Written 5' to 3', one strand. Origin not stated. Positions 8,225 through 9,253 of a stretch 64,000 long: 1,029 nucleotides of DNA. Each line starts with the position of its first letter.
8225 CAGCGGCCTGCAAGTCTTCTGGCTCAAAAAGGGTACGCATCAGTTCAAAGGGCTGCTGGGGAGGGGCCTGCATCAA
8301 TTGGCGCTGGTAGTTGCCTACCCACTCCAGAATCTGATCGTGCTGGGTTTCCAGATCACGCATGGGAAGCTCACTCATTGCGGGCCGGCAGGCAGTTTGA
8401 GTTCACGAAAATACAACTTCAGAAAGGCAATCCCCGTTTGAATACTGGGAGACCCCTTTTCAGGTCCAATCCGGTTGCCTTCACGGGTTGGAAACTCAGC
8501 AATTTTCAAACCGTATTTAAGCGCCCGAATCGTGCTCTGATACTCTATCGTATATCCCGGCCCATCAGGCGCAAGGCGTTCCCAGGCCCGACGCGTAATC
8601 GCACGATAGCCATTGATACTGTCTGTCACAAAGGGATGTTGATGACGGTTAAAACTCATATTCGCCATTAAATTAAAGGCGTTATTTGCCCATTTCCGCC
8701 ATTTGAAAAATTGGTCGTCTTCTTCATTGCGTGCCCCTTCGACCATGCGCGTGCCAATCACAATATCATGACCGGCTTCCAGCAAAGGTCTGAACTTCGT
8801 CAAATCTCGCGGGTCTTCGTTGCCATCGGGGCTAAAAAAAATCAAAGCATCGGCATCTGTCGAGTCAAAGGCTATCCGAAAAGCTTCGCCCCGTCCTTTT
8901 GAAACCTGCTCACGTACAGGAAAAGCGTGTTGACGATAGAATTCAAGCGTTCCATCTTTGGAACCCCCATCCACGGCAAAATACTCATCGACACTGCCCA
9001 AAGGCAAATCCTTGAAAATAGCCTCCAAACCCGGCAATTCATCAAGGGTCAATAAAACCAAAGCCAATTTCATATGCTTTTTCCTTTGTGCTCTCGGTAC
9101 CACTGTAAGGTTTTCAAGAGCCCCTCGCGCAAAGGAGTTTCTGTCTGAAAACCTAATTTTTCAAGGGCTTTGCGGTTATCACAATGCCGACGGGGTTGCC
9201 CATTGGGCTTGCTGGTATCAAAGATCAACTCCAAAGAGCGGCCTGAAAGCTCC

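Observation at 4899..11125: Arn-like lipid-carrier glycan modification operon built on GDP-6-deoxyhexose chemistry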

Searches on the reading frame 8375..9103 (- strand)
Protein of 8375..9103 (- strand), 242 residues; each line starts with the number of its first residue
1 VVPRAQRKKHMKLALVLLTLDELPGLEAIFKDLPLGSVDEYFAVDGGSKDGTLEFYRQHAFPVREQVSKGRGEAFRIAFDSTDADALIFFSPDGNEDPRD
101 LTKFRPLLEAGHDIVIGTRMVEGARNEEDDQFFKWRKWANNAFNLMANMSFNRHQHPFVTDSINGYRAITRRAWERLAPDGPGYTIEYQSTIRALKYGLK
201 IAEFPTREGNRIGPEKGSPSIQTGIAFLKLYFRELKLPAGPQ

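Call 3: search_protein_families(library=pfam, proteins=[window:8375-9103:-], max_evalue=0.01)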
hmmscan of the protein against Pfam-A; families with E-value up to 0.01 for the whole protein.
window:8375-9103:- (242 aa): 1 family
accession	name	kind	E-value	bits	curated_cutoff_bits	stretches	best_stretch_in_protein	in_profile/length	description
PF00535.33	Glycos_transf_2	-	2.9e-09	37.5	23.3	1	37-142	26-135/168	Glycosyl transferase family 2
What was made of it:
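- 8375..9073 (-): Small soluble GT2 (232 aa, no TM helix), predicted polyprenyl-phosphate : NDP-dideoxyhexose glycosyltransferase ('GT2s'). PF00535 37.5 bits (call 3).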

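Call 4: search_protein_families(library=ncbifam, proteins=[window:8375-9103:-], max_evalue=0.01)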
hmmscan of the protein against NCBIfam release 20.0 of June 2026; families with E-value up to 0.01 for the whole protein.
window:8375-9103:- (242 aa): 4 families
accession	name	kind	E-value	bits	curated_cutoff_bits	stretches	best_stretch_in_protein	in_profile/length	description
TIGR04182.1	glyco_TIGR04182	equivalog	1.2e-22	80.7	325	1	15-226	4-209/293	S-layer glycoprotein N-glycosyltransferase AglJ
NF041391.1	DPhHxTase_Halo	equivalog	7.9e-10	38.1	375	1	42-219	28-194/213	dolichyl-phosphate hexose transferase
NF058614.1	PPMAGASynPpgS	equivalog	3.4e-06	26.6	370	1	39-177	27-165/226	polyprenyl-phospho-N-acetylgalactosaminyl synthase PpgS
TIGR04283.1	glyco_like_mftF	equivalog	0.00049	19.8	182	1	19-94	7-83/221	TIGR04283 family arsenosugar biosynthesis glycosyltransferase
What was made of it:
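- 8375..9073 (-): The best NCBIfam hits are AglJ, Dol-P-hexose transferase and PpgS, all below cutoff (call 4).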

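Call 11: search_solved_structures(query=window:8375-9103:-, max_evalue=0.01)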
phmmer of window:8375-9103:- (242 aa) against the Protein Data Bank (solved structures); distinct sequences matched with E-value up to 0.01: 1.
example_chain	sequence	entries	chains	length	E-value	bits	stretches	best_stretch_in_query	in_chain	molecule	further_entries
5mlz_A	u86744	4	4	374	2.3e-06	30.4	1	10-215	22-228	Dolichol monophosphate mannose synthase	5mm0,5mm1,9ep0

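Call 49: find_homologous_proteins(query=window:8375-9076:-, max_evalue=1e-10)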
Query window:8375-9076:- (233 aa): 2445 proteins with E <= 1e-10 among 2939 candidates; the best 120 are listed.
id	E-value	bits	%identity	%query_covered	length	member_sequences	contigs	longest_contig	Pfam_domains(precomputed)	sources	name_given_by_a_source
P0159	3.7e-154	529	100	100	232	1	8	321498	PF00535.33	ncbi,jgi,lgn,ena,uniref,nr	ncbi:hypothetical protein COW36_01160 [bacterium (Candidatus Blackallbacteria) CG17_big_fil_post_rev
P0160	1.1e-106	374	72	97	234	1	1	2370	PF00535.33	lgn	-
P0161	7.7e-106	371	74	97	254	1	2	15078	PF00535.33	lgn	-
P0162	2.7e-105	369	72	97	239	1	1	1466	PF00535.33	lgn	-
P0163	1.8e-103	363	72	97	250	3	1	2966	PF00535.33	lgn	-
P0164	4.2e-102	359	72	97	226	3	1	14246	PF00535.33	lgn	-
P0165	8.2e-102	358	72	97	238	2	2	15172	PF00535.33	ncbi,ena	ncbi:MAG: glycosyltransferase family 2 protein [Candidatus Sericytochromatia bacterium]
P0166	6.8e-101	355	71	97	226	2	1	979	PF00535.33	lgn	-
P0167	1.6e-100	353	71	97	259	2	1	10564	PF00535.33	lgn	-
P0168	7.2e-99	348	68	97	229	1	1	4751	PF00535.33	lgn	-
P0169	7.3e-99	348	71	97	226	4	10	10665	PF00535.33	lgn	-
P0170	1.5e-98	347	70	97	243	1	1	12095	PF00535.33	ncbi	-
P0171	1.8e-98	347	68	97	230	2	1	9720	PF00535.33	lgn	-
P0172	2.2e-96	340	65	97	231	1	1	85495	PF00535.33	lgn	-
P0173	4.2e-96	339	67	97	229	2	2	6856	PF00535.33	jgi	jgi:glycosyltransferase involved in cell wall biosynthesis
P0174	1.2e-95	338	68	95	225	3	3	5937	PF00535.33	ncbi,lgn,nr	ncbi:MAG: glycosyltransferase [Planctomycetota bacterium]|nr:glycosyltransferase [Planctomycetota ba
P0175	1.8e-95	337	68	97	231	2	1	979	PF00535.33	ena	-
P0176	2.0e-95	337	67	97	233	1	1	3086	PF00535.33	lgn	-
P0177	2.7e-95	336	66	97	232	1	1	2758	PF00535.33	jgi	jgi:glycosyltransferase involved in cell wall biosynthesis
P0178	3.3e-95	336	67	97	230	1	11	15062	PF00535.33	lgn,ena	-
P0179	4.9e-95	336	67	97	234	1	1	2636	PF00535.33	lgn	-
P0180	5.3e-95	335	67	97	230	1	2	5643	PF00535.33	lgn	-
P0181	1.2e-94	334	67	97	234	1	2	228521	PF00535.33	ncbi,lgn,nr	ncbi:MAG: putative glycosyltransferase [Phycisphaerae bacterium]|nr:putative glycosyltransferase [Ph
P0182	1.2e-94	334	67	97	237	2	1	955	PF00535.33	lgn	-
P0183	1.5e-94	334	67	97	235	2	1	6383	PF00535.33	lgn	-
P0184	2.5e-94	333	66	97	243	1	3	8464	PF00535.33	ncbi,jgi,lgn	jgi:glycosyltransferase involved in cell wall biosynthesis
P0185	3.3e-94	333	65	97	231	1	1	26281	PF00535.33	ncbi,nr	ncbi:MAG: glycosyltransferase family 2 protein [Oligoflexia bacterium]|nr:glycosyltransferase family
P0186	6.4e-94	332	66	97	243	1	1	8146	PF00535.33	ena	-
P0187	8.6e-94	331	65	97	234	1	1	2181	PF00535.33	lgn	-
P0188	9.0e-94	331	66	97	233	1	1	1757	PF00535.33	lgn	-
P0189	1.7e-93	330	66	97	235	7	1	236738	PF00535.33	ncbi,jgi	jgi:glycosyltransferase involved in cell wall biosynthesis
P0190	3.0e-93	330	66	97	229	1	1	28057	PF00535.33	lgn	-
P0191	4.3e-93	329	63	97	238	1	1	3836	PF00535.33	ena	-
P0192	8.3e-93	328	63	97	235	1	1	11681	PF00535.33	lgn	-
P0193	8.6e-93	328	64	97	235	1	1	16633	PF00535.33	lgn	-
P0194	1.0e-92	328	64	97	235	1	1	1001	PF00535.33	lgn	-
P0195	1.1e-92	328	65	97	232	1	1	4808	PF00535.33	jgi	jgi:glycosyltransferase involved in cell wall biosynthesis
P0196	1.1e-92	328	68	97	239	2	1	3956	PF00535.33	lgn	-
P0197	1.1e-92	328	65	97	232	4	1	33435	PF00535.33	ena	-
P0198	1.2e-92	328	66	97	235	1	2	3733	PF00535.33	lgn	-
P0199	1.3e-92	328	65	97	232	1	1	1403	PF00535.33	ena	-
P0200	3.5e-92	326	66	97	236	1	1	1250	PF00535.33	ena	-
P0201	3.9e-92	326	64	97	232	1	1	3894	PF00535.33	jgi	jgi:glycosyltransferase involved in cell wall biosynthesis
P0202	4.2e-92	326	65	97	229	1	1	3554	PF00535.33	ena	-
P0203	4.8e-92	326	65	97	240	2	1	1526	PF00535.33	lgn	-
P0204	6.7e-92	325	64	97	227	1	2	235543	PF00535.33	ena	-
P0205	1.5e-91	324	67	94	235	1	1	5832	PF00535.33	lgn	-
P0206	1.8e-91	324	64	97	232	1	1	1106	PF00535.33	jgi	-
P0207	2.3e-91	323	64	97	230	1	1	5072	PF00535.33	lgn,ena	-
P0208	2.4e-91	323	64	97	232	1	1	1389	PF00535.33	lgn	-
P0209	3.0e-91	323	65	97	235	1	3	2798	PF00535.33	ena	-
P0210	3.0e-91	323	66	97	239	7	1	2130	PF00535.33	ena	-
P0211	3.0e-91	323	64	97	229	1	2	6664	PF00535.33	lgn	-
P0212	3.3e-91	323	63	97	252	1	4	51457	PF00535.33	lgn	-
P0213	3.4e-91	323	64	97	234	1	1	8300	PF00535.33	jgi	jgi:glycosyltransferase involved in cell wall biosynthesis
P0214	4.1e-91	323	68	97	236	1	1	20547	PF00535.33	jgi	jgi:glycosyltransferase involved in cell wall biosynthesis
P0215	6.1e-91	322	65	96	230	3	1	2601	PF00535.33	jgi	-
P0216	7.0e-91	322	63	99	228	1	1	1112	PF00535.33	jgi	jgi:glycosyltransferase involved in cell wall biosynthesis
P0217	7.6e-91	322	65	97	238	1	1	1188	PF00535.33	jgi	jgi:glycosyltransferase involved in cell wall biosynthesis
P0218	1.0e-90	321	64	97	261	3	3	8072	PF00535.33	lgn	-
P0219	1.4e-90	321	63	97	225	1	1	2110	PF00535.33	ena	-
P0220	1.4e-90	321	65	97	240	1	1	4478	PF00535.33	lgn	-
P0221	1.9e-90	321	65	97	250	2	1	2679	PF00535.33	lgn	-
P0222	1.9e-90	320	64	97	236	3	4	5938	PF00535.33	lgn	-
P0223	2.0e-90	320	63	97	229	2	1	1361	PF00535.33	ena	-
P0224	2.7e-90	320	63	99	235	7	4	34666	PF00535.33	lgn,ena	-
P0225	4.1e-90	319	65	97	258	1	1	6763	PF00535.33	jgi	-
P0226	5.0e-90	319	63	97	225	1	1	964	PF00535.33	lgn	-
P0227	5.0e-90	319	63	97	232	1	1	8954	PF00535.33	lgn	-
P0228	5.2e-90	319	67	97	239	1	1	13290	PF00535.33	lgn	-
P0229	6.1e-90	319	68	97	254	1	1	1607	PF00535.33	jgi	jgi:glycosyltransferase involved in cell wall biosynthesis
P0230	6.7e-90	319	64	100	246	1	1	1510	PF00535.33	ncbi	-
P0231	7.2e-90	319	64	96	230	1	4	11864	PF00535.33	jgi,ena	-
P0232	7.4e-90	319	63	97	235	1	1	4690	PF00535.33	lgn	-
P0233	8.1e-90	318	63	99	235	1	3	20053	PF00535.33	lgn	-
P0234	8.7e-90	318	65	97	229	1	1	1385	PF00535.33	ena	-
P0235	1.2e-89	318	65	97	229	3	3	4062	PF00535.33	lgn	-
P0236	1.7e-89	317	63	97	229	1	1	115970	PF00535.33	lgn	-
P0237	1.9e-89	317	63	97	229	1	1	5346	PF00535.33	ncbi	-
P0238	2.1e-89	317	63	97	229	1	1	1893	PF00535.33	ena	-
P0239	2.2e-89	317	67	97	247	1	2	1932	PF00535.33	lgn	-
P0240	2.2e-89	317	62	97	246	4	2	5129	PF00535.33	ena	-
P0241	2.7e-89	317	63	97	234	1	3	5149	PF00535.33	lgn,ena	-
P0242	3.0e-89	317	63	97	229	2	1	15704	PF00535.33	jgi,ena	-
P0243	5.5e-89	316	65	97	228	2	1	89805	PF00535.33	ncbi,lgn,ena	-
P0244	6.4e-89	315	64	97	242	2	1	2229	PF00535.33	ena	-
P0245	7.6e-89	315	64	97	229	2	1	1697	PF00535.33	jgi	-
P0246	9.5e-89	315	63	97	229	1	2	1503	PF00535.33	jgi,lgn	-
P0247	9.6e-89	315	64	97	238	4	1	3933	PF00535.33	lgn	-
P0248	1.2e-88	315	62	97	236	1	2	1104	PF00535.33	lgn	-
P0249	1.4e-88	314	63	97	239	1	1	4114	PF00535.33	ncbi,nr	ncbi:MAG: glycosyltransferase family 2 protein [Deltaproteobacteria bacterium]|nr:glycosyltransferas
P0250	1.8e-88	314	63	97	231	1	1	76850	PF00535.33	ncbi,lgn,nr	ncbi:glycosyltransferase family 2 protein [bacterium]|nr:glycosyltransferase family 2 protein [bacte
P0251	1.9e-88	314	63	97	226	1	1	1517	PF00535.33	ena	-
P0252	2.3e-88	314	61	98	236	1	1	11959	PF00535.33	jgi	jgi:glycosyltransferase involved in cell wall biosynthesis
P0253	2.3e-88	314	63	97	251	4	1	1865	PF00535.33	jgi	jgi:glycosyltransferase involved in cell wall biosynthesis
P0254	2.6e-88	314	63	97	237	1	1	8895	PF00535.33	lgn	-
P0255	4.0e-88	313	63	97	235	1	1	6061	PF00535.33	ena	-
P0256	4.0e-88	313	63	97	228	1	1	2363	PF00535.33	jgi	-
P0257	4.8e-88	313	64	97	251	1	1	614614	PF00535.33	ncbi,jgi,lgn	-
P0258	5.6e-88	312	63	97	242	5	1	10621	PF00535.33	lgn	-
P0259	6.9e-88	312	63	97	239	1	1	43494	PF00535.33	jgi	jgi:glycosyltransferase involved in cell wall biosynthesis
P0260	7.4e-88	312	63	97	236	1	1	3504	PF00535.33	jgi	jgi:glycosyltransferase involved in cell wall biosynthesis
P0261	7.9e-88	312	62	97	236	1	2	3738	PF00535.33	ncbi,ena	-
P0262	9.6e-88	312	64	97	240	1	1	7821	PF00535.33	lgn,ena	-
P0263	1.3e-87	311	63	97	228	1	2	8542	PF00535.33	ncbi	ncbi:MAG: glycosyltransferase family 2 protein [Bdellovibrionota bacterium]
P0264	1.7e-87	311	63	97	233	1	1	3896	PF00535.33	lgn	-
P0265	1.9e-87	311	62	97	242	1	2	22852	PF00535.33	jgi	jgi:glycosyltransferase involved in cell wall biosynthesis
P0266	2.0e-87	311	62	97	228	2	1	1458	PF00535.33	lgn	-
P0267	2.5e-87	310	62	97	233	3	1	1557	PF00535.33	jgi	-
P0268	2.6e-87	310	64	97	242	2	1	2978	PF00535.33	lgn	-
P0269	3.0e-87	310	64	97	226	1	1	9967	PF00535.33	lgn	-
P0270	3.2e-87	310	60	97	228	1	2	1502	PF00535.33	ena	-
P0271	3.4e-87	310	61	97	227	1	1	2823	PF00535.33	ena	-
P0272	4.0e-87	310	62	97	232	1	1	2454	PF00535.33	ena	-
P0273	4.4e-87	309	63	97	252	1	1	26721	PF00535.33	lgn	-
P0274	4.5e-87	309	63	97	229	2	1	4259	PF00535.33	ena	-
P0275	4.6e-87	309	62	97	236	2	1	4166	PF00535.33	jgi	-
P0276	5.0e-87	309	61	97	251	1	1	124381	PF00535.33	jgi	jgi:glycosyltransferase involved in cell wall biosynthesis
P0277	5.3e-87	309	62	97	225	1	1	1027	PF00535.33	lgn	-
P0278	5.8e-87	309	64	97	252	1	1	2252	PF00535.33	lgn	-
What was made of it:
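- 8375..9073 (-): There are 2445 homologue clusters at 60-74% identity (call 49).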

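Call 50: find_encoding_contigs(protein=P0181, flank=8000, max_places=1)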
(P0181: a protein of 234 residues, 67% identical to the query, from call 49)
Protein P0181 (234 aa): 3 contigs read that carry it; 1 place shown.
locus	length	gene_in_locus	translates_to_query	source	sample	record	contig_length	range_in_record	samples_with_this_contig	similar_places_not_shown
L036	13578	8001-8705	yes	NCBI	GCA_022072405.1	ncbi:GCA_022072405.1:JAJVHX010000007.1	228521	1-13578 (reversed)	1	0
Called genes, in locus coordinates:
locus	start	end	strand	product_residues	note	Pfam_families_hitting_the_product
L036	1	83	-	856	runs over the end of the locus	PF00069:Pkinase, PF03109:ABC1 (faint), PF07714:PK_Tyr_Ser-Thr, PF05154:TM2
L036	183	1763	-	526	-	-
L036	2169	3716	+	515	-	-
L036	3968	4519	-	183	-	-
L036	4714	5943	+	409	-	PF01979:Amidohydro_1, PF07969:Amidohydro_3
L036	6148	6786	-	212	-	-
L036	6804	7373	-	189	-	-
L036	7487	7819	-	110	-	PF02635:DsrE (weak)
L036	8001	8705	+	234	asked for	PF00535:Glycos_transf_2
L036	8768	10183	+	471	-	PF00155:Aminotran_1_2, PF01041:DegT_DnrJ_EryC1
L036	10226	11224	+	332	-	PF01370:Epimerase, PF16363:GDP_Man_Dehyd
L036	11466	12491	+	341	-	PF01370:Epimerase, PF04321:RmlD_sub_bind, PF16363:GDP_Man_Dehyd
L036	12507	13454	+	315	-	-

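Call 51: find_encoding_contigs(protein=P0257, flank=8000, max_places=1)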
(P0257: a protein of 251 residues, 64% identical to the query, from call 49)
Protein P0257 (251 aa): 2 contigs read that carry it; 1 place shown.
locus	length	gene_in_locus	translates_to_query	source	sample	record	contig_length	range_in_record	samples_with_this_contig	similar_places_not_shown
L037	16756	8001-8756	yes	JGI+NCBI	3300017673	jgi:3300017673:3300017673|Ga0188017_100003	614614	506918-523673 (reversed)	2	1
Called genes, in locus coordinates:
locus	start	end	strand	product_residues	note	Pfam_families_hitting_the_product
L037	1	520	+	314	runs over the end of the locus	PF01408:GFO_IDH_MocA, PF02894:GFO_IDH_MocA_C, PF22725:GFO_IDH_MocA_C3 (weak)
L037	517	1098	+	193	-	PF25084:LbH_EIF2B, PF00132:Hexapep, PF25087:GMPPB_C (weak), PF14602:Hexapep_2 (weak), PF25084:LbH_EIF2B (weak), PF00132:Hexapep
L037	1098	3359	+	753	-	-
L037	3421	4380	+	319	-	PF00535:Glycos_transf_2, PF13641:Glyco_tranf_2_3 (weak)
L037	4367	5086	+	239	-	PF08241:Methyltransf_11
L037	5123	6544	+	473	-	-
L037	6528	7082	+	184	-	PF00293:NUDIX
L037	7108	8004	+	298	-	PF01370:Epimerase, PF16363:GDP_Man_Dehyd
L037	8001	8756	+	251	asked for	PF00535:Glycos_transf_2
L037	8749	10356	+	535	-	-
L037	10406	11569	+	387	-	PF01041:DegT_DnrJ_EryC1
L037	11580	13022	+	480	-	-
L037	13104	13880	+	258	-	PF00483:NTP_transferase, PF12804:NTP_transf_3 (weak)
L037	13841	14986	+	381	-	PF01073:3Beta_HSD, PF01370:Epimerase, PF04321:RmlD_sub_bind, PF16363:GDP_Man_Dehyd, PF02719:Polysacc_synt_2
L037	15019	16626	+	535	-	PF00155:Aminotran_1_2 (faint), PF00266:Aminotran_5 (faint), PF01041:DegT_DnrJ_EryC1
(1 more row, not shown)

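Call 52: find_encoding_contigs(protein=P0189, flank=8000, max_places=1)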
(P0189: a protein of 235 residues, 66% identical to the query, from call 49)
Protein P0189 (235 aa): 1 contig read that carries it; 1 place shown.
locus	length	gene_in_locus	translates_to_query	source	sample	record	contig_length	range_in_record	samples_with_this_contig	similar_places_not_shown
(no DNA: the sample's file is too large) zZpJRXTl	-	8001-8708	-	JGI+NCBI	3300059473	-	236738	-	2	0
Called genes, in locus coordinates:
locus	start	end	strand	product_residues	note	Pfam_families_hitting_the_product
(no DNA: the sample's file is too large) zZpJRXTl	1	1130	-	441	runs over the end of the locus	-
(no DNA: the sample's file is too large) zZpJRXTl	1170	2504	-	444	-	PF01041:DegT_DnrJ_EryC1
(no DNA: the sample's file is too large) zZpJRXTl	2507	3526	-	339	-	PF00106:adh_short (weak), PF01073:3Beta_HSD, PF01370:Epimerase, PF02719:Polysacc_synt_2, PF04321:RmlD_sub_bind, PF07993:NAD_binding_4 (faint), PF08659:KR (weak), PF16363:GDP_Man_Dehyd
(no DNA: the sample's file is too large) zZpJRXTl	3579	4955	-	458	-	-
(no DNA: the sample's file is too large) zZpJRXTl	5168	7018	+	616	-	PF01041:DegT_DnrJ_EryC1, PF00535:Glycos_transf_2 (weak)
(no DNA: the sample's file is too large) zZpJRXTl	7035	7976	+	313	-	PF01370:Epimerase, PF04321:RmlD_sub_bind, PF16363:GDP_Man_Dehyd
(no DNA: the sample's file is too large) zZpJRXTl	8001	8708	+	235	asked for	PF00535:Glycos_transf_2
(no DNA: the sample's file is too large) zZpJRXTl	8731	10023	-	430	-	PF03721:UDPG_MGDP_dh_N, PF00984:UDPG_MGDP_dh, PF03720:UDPG_MGDP_dh_C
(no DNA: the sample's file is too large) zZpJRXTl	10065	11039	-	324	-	PF00535:Glycos_transf_2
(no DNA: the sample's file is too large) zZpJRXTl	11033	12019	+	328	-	PF01073:3Beta_HSD, PF01370:Epimerase, PF04321:RmlD_sub_bind, PF16363:GDP_Man_Dehyd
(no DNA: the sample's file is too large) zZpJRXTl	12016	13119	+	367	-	PF01041:DegT_DnrJ_EryC1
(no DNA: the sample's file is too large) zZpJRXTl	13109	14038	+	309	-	-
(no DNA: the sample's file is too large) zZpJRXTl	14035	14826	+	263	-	PF00535:Glycos_transf_2, PF13641:Glyco_tranf_2_3 (faint)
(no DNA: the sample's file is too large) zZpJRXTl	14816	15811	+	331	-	PF13527:Acetyltransf_9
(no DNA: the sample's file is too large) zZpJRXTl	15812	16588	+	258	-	PF04794:YdjC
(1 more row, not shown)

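Call 56: find_encoding_contigs(protein=P0204, flank=8000, max_places=1)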
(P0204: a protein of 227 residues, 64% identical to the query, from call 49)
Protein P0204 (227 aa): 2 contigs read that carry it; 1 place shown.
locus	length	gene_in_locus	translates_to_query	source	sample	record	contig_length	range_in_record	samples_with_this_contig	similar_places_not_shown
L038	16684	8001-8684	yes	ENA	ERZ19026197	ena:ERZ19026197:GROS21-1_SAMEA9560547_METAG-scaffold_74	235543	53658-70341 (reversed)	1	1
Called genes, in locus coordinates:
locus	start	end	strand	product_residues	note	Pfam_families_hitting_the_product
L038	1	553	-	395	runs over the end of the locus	PF00162:PGK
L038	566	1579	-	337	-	PF00044:Gp_dh_N, PF02800:Gp_dh_C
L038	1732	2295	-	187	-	-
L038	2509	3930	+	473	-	-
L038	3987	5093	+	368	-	PF00144:Beta-lactamase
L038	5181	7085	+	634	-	PF01041:DegT_DnrJ_EryC1, PF01053:Cys_Met_Meta_PP (weak), PF01212:Beta_elim_lyase (faint)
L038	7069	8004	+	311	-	PF01370:Epimerase, PF04321:RmlD_sub_bind (weak), PF16363:GDP_Man_Dehyd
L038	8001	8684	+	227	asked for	PF00535:Glycos_transf_2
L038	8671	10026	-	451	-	PF04932:Wzy_C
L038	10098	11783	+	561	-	PF14716:HHH_8, PF14520:HHH_5, PF02811:PHP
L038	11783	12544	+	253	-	PF00730:HhH-GPD, PF00633:HHH (weak)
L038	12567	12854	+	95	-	PF01722:BolA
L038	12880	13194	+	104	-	PF00462:Glutaredoxin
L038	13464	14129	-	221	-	PF01596:Methyltransf_3, PF13578:Methyltransf_24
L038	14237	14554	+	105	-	-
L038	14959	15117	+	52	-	-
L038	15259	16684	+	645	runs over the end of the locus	PF01464:SLT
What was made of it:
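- L038 has a Wzy_C protein instead (call 56).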

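Call 57: find_encoding_contigs(protein=P0276, flank=8000, max_places=1)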
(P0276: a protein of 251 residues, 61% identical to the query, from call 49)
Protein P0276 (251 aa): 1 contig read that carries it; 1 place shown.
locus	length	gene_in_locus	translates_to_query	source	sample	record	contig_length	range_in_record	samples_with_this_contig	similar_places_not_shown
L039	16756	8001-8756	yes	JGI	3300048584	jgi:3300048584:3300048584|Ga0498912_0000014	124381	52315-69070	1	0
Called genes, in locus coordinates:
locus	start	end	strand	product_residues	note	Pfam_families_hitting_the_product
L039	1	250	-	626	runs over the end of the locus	PF01926:MMR_HSR1 (faint)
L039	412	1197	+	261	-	PF00753:Lactamase_B, PF19583:ODP (faint)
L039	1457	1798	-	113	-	-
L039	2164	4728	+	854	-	PF14559:TPR_19 (weak)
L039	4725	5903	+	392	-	PF00535:Glycos_transf_2, PF26629:GT2_TM_C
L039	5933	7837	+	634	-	-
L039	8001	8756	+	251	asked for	PF00535:Glycos_transf_2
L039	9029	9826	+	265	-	PF13641:Glyco_tranf_2_3 (weak), PF00535:Glycos_transf_2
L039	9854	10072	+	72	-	-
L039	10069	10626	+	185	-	PF19502:DUF6036 (faint)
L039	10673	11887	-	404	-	PF00180:Iso_dh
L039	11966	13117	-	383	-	PF04389:Peptidase_M28 (weak), PF01546:Peptidase_M20, PF05343:Peptidase_M42 (faint), PF07687:M20_dimer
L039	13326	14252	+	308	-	PF13474:SnoaL_3 (faint), PF14534:DUF4440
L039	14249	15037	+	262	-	-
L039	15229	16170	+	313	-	PF00535:Glycos_transf_2, PF10111:Glyco_tranf_2_2 (weak)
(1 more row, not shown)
